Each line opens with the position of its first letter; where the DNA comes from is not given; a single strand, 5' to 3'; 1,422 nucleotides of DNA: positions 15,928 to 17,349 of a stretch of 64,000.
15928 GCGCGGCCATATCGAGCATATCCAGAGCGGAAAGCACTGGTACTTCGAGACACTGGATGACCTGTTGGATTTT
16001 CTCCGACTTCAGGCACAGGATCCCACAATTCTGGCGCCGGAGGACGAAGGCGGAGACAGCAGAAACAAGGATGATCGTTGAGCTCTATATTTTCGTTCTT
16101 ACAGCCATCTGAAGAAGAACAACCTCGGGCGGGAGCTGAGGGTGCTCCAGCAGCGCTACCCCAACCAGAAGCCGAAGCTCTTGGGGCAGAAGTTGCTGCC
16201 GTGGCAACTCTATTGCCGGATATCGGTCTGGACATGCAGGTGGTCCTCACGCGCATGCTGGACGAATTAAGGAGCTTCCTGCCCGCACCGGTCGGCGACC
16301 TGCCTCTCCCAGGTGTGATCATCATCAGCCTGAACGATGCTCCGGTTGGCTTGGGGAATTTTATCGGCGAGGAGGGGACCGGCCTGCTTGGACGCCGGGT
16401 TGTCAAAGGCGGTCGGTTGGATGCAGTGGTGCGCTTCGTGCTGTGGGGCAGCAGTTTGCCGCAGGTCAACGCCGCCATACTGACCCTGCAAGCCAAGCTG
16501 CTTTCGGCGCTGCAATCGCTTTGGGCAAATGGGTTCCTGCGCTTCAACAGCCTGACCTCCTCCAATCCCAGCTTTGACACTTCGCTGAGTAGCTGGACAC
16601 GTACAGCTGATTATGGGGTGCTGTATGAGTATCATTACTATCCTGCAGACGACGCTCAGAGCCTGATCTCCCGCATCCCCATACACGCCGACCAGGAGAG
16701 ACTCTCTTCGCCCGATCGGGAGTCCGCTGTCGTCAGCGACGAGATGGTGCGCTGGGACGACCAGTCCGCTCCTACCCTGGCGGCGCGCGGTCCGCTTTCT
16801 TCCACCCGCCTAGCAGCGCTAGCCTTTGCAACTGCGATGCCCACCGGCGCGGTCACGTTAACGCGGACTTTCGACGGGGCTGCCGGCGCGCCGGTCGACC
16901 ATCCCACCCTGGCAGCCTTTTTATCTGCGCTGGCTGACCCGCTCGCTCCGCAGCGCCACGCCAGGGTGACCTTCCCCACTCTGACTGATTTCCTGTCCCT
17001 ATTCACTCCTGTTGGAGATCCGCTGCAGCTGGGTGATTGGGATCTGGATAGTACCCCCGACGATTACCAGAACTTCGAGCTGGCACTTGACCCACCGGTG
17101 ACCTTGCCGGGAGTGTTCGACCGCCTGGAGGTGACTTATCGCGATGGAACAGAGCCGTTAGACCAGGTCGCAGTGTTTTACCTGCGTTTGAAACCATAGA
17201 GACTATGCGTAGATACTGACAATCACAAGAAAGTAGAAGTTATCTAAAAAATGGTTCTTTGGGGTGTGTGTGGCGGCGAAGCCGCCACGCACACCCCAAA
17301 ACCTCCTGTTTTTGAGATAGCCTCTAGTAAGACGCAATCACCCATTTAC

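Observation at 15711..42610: Head-less ~27-kb single-strand operon for a contractile phage-tail-like machine with Mu/PBSX-type gene order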

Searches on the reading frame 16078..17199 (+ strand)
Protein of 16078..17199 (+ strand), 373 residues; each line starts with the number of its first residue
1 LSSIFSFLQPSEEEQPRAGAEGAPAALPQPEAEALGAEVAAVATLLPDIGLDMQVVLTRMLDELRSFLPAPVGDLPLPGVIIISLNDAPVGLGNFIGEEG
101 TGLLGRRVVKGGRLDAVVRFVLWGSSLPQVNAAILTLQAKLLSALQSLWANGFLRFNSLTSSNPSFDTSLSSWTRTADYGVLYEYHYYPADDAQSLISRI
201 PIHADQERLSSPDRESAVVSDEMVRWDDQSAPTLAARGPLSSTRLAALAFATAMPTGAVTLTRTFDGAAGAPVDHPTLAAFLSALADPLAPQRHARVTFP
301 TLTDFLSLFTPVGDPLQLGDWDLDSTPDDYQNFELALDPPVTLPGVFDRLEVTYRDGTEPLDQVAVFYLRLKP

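Call 3: search_protein_families(library=pfam, proteins=[window:16078-17199:+], max_evalue=0.01)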
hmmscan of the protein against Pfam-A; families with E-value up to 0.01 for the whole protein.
window:16078-17199:+ (373 aa): 0 families

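Call 9: search_protein_families(library=phrogs, proteins=[window:16078-17199:+], max_evalue=0.01)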
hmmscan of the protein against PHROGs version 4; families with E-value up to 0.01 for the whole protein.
window:16078-17199:+ (373 aa): 0 families

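Call 34: search_protein_families(library=ncbifam, proteins=[window:16201-17199:+], max_evalue=0.01)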
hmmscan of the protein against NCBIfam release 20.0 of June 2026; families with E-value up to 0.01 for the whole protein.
window:16201-17199:+ (332 aa): 0 families

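Call 40: search_solved_structures(query=A4, max_evalue=1, show_alignments=1)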
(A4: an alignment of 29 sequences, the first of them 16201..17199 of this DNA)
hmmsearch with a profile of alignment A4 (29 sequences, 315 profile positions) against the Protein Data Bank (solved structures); distinct sequences matched with E-value up to 1: 0.

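Call 54: predict_structure(alignment_id=A5)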
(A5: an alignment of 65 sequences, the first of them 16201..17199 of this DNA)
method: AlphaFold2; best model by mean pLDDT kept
length: 332 residues; sequences in the alignment: 65
mean_pLDDT: 92.2   pTM: 0.76
mean pLDDT of the five models: 92.2, 91.9, 91.0, 90.7, 90.3
residues with pLDDT >= 90: 260; 70-90: 58; 50-70: 12; < 50: 2
segments of 3 or more residues with pLDDT < 50: none
pLDDT, mean of each block of 10 residues (from residue 1): 65 94 97 97 95 85 83 98 98 98 96 97 98 98 88 69 75 74 94 96 97 97 97 98 98 98 97 89 92 97 97 96 96 90
secondary structure, 60 per line:
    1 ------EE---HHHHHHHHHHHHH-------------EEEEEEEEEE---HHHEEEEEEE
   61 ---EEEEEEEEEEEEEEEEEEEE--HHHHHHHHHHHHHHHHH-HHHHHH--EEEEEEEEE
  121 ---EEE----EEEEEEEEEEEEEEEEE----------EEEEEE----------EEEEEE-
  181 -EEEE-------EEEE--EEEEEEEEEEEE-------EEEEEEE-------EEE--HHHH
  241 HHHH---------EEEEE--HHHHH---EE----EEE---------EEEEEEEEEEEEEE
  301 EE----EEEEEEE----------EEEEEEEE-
elements in order: H12-24 E38-47 E54-60 E64-83 H86-102 H104-109 E112-120 E124-126 E131-147 E158-163 E174-179 E182-185 E193-196 E199-210 E218-224 E232-234 H237-244 E254-258 H261-265 E275-277 E287-302 E307-313 E324-331

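Call 57: fold_search(model_id=the predicted structure, library=pdb)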
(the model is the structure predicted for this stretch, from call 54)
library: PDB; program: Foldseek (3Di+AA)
matches with E <= 10: 904; with E <= 0.001: 4
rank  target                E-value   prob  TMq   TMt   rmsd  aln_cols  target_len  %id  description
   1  9mt4_F                2.1e-04  1.00  0.28  0.42   8.1       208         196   12  Connector structure of phage JohannRWettstein (Bas63) (released 2025-11-19)
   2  9c39_F                2.8e-04  1.00  0.27  0.41   6.6       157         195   14  Bacteriophage Sf14 neck C6 reconstruction (released 2025-02-05)
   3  9cc7_F                3.9e-04  1.00  0.27  0.36   7.9       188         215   14  Bacteriophage PhiTE extended connector complex (released 2025-04-16)
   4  8fvh_M                9.8e-04  0.99  0.21  0.34  10.9       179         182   14  Pseudomonas phage E217 neck (portal, head-to-tail connector, collar and gateway proteins) (released 2023-07-26)
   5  9b42_G                1.4e-03  1.00  0.26  0.43   8.7       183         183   12  Pseudomonas phage Pa193 neck and extended tail (collar, gateway, tail tube, and sheath proteins) (released 2024-10-16)
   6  8kef_a                1.7e-03  0.99  0.24  0.30  10.3       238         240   13  Cyanophage A-1(L) neck/gp7-terminator (released 2024-04-17)
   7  9mkb_AB               3.4e-03  0.99  0.25  0.29  11.7       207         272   12  Structure of the bacteriophage T4 portal-neck-tail complex (released 2025-12-24)
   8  6u5j_A                6.2e-03  0.99  0.27  0.45   9.1       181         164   11  CryoEM Structure of Pyocin R2 - postcontracted - collar (released 2020-04-15)
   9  9lbn_K                7.7e-03  1.00  0.20  0.47   9.1       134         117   18  The composite cryo-EM structure of the head-to-tail connector and head-proximal tail components of bacteriophage phiXa (released 2025-05-07)
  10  3fzb_C                8.1e-03  0.99  0.23  0.46   6.3       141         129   10  Crystal structure of the tail terminator protein from phage lambda (gpU-WT) (released 2009-05-26)
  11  7kjk_A5               1.0e-02  0.96  0.22  0.40   8.6       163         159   13  The Neck region of Phage XM1 (6-fold symmetry) (released 2021-11-03)
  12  8iyd_K                1.2e-02  0.99  0.23  0.48   7.8       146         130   14  Tail cap of phage lambda tail (released 2023-10-18)
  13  2gjv_A                1.2e-02  0.98  0.21  0.42   7.7       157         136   11  Crystal Structure of a Protein of Unknown Function from Salmonella typhimurium (released 2006-04-11)
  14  8fwm_AT               1.5e-02  0.94  0.21  0.37  10.3       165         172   12  Structure of tail-neck junction of Agrobacterium phage Milano (released 2023-12-06)
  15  8v3t_L                1.5e-02  0.57  0.16  0.28  11.4       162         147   13  CryoEM Structure of Diffocin - precontracted - Collar (released 2024-08-28)
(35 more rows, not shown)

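Call 58: fold_search(model_id=the predicted structure, library=viral)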
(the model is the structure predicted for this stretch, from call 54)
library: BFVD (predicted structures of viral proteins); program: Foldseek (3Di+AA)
matches with E <= 10: 1304; with E <= 0.001: 43
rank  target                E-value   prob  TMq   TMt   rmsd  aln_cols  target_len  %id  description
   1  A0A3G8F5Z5            6.3e-06  1.00  0.29  0.45   3.8       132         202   15  (no name in the UniProt tables at hand)
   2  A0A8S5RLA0            1.2e-05  1.00  0.28  0.37   9.2       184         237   10  Uncharacterized protein [virus sp. ctEQ64]
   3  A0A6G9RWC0            1.7e-05  1.00  0.32  0.56   4.9       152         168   15  Uncharacterized protein [Halorubrum virus Serpecor1]
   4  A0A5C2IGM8            1.7e-05  1.00  0.26  0.41   7.3       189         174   12  (no name in the UniProt tables at hand)
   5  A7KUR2                1.8e-05  1.00  0.31  0.43  17.4       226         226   12  (no name in the UniProt tables at hand)
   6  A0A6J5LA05            3.6e-05  1.00  0.29  0.42   8.4       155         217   19  Uncharacterized protein [uncultured Caudovirales phage]
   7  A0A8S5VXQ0            4.7e-05  1.00  0.27  0.30  14.0       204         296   11  (no name in the UniProt tables at hand)
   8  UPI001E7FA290         5.5e-05  1.00  0.35  0.62   6.7       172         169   13  (no name look-up for this kind of identifier)
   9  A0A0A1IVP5            5.8e-05  1.00  0.30  0.43   8.5       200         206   14  Uncharacterized protein [Pseudomonas phage vB_PaeM_PAO1_Ab17]
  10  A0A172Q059            6.5e-05  1.00  0.29  0.40   6.6       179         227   12  Uncharacterized protein [Acinetobacter phage vB_AbaM_ME3]
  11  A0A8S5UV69            7.2e-05  1.00  0.30  0.59  12.2       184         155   14  Uncharacterized protein [Myoviridae sp. ctLx49]
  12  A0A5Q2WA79            9.4e-05  1.00  0.25  0.39   7.5       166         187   10  (no name in the UniProt tables at hand)
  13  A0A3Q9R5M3            1.5e-04  1.00  0.26  0.34  12.5       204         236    9  (no name in the UniProt tables at hand)
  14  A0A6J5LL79            1.7e-04  1.00  0.27  0.31  11.8       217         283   11  Uncharacterized protein [uncultured Caudovirales phage]
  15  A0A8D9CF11            1.7e-04  0.98  0.23  0.23  13.8       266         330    9  Uncharacterized protein [uncultured marine phage]
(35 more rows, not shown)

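Call 94: search_protein_representatives(protein=window:16201-17199:+)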
Query: 332 residues. Proteins with E-value up to 0.001 (for the whole library): 247; up to 1e-10: 212; up to 1e-30: 133. The best 150 are listed.
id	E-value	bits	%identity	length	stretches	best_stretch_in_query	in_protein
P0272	1.3e-114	399.3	60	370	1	6-330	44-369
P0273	1.9e-84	300.3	50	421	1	13-330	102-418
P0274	1.7e-78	280.7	48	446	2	16-269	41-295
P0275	3.9e-76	272.9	44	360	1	13-329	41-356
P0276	5.5e-75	269.1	45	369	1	11-332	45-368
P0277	2.6e-74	266.9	45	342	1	12-330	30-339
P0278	3.4e-74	266.6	47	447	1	13-332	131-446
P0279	9.8e-74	265.0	47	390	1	13-329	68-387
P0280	1.3e-73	264.6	47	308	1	27-330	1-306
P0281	3.6e-72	259.9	51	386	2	19-301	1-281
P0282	5.7e-72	259.2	52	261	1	72-330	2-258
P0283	2.2e-71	257.3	48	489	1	15-330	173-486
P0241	4.4e-71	256.3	44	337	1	6-329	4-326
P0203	4.9e-71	256.2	48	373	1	15-329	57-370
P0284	1.1e-70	255.0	47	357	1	14-329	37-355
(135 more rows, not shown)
